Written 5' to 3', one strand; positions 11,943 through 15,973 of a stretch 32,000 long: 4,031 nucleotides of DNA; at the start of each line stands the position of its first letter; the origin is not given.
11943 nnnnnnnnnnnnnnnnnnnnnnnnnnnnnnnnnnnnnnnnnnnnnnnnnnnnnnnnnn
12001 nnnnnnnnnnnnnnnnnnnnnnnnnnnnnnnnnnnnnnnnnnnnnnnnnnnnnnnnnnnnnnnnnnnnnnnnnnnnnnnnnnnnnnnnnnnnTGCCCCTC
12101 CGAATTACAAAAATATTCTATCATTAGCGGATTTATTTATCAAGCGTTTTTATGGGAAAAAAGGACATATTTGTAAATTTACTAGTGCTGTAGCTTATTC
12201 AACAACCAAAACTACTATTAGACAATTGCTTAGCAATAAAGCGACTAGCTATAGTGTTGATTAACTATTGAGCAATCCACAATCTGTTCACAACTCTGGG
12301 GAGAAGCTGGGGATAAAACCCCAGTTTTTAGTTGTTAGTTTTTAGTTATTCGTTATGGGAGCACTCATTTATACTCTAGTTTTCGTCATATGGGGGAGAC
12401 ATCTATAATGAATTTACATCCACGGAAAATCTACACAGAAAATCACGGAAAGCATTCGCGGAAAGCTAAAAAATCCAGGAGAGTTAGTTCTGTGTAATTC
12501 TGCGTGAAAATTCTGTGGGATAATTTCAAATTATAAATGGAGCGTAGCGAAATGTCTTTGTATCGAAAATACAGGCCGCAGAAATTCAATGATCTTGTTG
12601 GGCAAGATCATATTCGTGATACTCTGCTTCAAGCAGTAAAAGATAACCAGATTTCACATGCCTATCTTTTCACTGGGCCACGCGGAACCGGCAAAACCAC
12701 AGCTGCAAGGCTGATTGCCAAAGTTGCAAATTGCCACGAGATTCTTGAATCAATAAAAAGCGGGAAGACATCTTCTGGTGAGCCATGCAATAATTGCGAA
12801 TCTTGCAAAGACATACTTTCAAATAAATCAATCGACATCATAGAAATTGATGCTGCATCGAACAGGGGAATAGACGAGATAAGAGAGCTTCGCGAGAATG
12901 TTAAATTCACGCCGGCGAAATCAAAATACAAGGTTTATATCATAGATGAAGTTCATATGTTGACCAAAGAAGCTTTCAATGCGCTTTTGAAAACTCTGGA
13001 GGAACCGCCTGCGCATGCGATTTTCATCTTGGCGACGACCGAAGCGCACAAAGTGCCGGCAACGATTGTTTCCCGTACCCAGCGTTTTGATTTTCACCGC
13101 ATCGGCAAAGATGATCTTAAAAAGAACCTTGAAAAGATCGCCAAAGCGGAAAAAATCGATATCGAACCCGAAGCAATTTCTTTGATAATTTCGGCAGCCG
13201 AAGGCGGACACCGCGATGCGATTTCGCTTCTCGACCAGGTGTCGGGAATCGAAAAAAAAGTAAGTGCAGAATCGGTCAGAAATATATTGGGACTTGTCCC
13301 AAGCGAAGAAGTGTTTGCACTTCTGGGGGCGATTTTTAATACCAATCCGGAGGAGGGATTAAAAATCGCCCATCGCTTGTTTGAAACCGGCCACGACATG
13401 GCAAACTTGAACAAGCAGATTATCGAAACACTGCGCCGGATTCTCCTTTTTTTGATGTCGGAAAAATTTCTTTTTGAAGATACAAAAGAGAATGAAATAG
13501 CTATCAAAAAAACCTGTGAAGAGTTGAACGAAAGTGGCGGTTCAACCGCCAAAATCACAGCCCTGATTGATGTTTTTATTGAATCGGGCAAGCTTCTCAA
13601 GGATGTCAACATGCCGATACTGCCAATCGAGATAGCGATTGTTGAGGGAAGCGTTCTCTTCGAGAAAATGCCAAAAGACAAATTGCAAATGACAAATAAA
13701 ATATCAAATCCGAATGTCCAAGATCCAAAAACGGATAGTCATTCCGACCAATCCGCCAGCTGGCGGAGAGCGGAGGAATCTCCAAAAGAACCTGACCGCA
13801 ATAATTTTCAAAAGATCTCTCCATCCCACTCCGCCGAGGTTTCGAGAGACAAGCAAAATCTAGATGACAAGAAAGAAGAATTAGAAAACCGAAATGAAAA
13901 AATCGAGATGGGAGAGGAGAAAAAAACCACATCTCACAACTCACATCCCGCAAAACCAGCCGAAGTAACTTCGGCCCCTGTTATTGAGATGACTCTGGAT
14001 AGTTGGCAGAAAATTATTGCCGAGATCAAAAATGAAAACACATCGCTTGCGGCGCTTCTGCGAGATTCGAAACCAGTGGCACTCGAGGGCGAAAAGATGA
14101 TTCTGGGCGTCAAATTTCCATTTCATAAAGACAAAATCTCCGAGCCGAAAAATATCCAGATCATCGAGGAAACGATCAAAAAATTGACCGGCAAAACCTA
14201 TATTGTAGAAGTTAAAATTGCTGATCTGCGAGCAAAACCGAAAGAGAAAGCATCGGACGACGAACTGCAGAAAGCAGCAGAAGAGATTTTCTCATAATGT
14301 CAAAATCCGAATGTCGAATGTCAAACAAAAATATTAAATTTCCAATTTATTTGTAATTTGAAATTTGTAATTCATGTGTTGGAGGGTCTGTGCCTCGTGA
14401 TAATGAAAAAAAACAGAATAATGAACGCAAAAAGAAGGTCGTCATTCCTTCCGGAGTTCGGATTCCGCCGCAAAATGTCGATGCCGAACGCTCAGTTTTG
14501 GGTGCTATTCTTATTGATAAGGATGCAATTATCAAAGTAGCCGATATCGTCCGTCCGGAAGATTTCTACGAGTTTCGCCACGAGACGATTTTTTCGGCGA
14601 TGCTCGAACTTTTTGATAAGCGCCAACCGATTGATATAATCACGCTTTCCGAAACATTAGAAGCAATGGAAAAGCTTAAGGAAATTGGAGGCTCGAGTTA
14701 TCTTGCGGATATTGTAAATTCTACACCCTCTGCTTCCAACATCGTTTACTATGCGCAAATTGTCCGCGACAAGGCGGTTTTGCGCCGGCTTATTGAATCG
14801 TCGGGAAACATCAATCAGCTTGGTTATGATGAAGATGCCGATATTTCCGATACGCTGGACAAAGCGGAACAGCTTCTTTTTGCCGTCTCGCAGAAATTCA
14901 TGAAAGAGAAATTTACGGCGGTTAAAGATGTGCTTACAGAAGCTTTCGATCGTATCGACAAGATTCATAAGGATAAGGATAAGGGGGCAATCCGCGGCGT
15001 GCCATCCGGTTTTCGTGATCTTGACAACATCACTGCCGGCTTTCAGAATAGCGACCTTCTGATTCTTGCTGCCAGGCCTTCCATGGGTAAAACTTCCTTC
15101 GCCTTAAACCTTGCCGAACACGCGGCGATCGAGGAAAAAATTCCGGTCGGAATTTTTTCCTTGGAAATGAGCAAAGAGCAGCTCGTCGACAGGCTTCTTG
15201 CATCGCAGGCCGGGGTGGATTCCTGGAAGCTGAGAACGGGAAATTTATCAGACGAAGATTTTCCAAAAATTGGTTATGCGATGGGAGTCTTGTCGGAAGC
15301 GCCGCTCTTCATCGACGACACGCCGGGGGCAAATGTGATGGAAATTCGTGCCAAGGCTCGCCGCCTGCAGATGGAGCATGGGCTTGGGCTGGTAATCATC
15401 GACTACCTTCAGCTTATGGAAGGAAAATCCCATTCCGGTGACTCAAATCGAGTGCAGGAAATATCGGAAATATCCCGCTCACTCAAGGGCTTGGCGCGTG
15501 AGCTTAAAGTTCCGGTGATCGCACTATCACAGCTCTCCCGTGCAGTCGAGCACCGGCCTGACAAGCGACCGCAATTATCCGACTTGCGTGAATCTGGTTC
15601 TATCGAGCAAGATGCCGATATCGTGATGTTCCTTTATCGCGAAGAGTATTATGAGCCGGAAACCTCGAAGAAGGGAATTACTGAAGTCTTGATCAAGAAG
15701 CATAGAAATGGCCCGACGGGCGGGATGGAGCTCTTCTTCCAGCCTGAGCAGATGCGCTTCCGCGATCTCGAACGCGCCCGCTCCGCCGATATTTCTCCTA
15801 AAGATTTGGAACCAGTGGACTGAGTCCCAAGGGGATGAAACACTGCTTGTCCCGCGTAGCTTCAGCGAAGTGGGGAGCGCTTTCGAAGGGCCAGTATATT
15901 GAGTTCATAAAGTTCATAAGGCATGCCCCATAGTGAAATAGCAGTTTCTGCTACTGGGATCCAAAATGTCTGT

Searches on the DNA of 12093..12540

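Call 49: search_rna_families(source=window, start=12093, end=12540, threshold=evalue, max_evalue=1)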
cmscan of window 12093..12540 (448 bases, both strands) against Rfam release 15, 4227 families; matches with E-value up to 1: 1.
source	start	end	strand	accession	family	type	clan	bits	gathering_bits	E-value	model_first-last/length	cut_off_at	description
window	12187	12333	+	RF02986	FuFi-1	Gene; sRNA;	-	16.8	59.6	0.19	1-175/175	no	FuFi-1 RNA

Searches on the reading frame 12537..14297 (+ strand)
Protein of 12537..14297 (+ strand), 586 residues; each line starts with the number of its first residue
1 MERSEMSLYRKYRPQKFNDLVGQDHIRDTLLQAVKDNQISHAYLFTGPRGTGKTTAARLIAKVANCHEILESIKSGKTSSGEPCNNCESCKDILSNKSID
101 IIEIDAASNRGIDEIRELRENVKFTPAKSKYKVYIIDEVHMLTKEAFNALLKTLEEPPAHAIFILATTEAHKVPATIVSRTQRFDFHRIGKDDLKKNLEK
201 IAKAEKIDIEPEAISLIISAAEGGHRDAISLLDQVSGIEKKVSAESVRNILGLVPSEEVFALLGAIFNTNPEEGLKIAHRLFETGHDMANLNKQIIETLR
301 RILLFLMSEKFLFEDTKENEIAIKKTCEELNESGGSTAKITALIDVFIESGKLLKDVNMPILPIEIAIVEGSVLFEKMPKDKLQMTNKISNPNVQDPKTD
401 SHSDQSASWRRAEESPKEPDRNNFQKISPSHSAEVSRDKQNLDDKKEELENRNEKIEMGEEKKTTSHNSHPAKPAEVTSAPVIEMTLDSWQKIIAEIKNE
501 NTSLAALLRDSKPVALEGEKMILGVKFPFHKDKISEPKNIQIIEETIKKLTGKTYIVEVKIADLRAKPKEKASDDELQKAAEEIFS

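Call 28: search_protein_families(library=pfam, proteins=[window:12537-14297:+], max_evalue=0.001)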
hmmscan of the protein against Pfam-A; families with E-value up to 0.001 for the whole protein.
window:12537-14297:+ (586 aa): 15 families
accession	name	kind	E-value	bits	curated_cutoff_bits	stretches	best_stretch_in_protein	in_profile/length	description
PF13177.12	DNA_pol3_delta2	-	5.7e-44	150.4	27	1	23-188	2-159/161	DNA polymerase III, delta subunit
PF00004.35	AAA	-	2.2e-12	48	21.2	1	44-187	2-126/131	ATPase family associated with various cellular activities (AAA)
PF22608.2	DNAX_ATPase_lid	-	1.2e-11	44.6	27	1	195-234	3-42/49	DNA polymerase III clamp loader subunit, ATPase lid domain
PF20964.2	DnaX_C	-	2.9e-08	34.1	26.2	1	488-569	14-95/113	DNA polymerase III subunit tau, C-terminal domain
PF12169.13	DNA_pol3_gamma3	-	4.5e-08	33.4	24.4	1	242-370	1-126/143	DNA polymerase III subunits gamma and tau domain III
PF06068.19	TIP49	-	3.3e-07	30.3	23.8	0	126-170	270-313/347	TIP49 P-loop domain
PF05496.18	RuvB_N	-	4.9e-07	30.1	27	1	13-65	2-58/159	Holliday junction DNA helicase RuvB P-loop domain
PF13401.12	AAA_22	-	4.2e-06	27.5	27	1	44-165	9-120/130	AAA domain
PF07728.20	AAA_5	-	1.5e-05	25.5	22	0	119-157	55-93/139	AAA domain (dynein-related subfamily)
PF11490.13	DNA_pol3_a_NII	-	3e-05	24.3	26.3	1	489-561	2-74/117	DNA polymerase III polC-type N-terminus II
PF13604.12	AAA_30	-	3.9e-05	23.9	27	1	43-163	21-121/191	AAA domain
PF13173.12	AAA_14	-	6.6e-05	23.4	27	0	42-164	4-95/129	AAA domain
PF13245.12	AAA_19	-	0.00019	22.1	25.1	0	33-160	4-119/134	AAA domain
PF07724.20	AAA_2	-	0.00058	20.4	27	0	43-156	6-101/166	AAA domain (Cdc48 subfamily)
PF12775.13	AAA_7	-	0.00072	19.6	25.8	0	40-59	33-52/181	P-loop containing dynein motor region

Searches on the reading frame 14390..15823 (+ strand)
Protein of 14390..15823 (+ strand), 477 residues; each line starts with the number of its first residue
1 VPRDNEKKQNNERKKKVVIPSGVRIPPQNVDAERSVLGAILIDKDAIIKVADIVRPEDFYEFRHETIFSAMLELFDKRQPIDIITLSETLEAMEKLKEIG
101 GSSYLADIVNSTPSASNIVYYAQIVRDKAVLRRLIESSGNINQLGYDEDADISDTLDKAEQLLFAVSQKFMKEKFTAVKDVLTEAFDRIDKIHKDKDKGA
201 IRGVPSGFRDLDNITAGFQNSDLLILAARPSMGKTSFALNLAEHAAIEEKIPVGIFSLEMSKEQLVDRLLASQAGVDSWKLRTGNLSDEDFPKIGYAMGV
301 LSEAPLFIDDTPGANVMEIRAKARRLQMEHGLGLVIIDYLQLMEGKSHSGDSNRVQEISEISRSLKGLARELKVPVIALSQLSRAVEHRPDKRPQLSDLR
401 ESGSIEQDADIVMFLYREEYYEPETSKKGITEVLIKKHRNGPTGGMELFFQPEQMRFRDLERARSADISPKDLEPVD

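Call 28: search_protein_families(library=pfam, proteins=[window:14390-15823:+], max_evalue=0.001)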
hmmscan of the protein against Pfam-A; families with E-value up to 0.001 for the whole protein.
window:14390-15823:+ (477 aa): 3 families
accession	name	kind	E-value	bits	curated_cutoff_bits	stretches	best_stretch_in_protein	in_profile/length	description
PF03796.21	DnaB_C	-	2.1e-113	378.4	27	1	203-459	1-255/255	DnaB-like helicase C terminal domain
PF00772.26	DnaB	-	6.4e-38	129.4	23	1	26-127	2-103/103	DnaB-like helicase N terminal domain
PF13481.12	AAA_25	-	7.3e-14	52.3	27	1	216-382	27-190/195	AAA domain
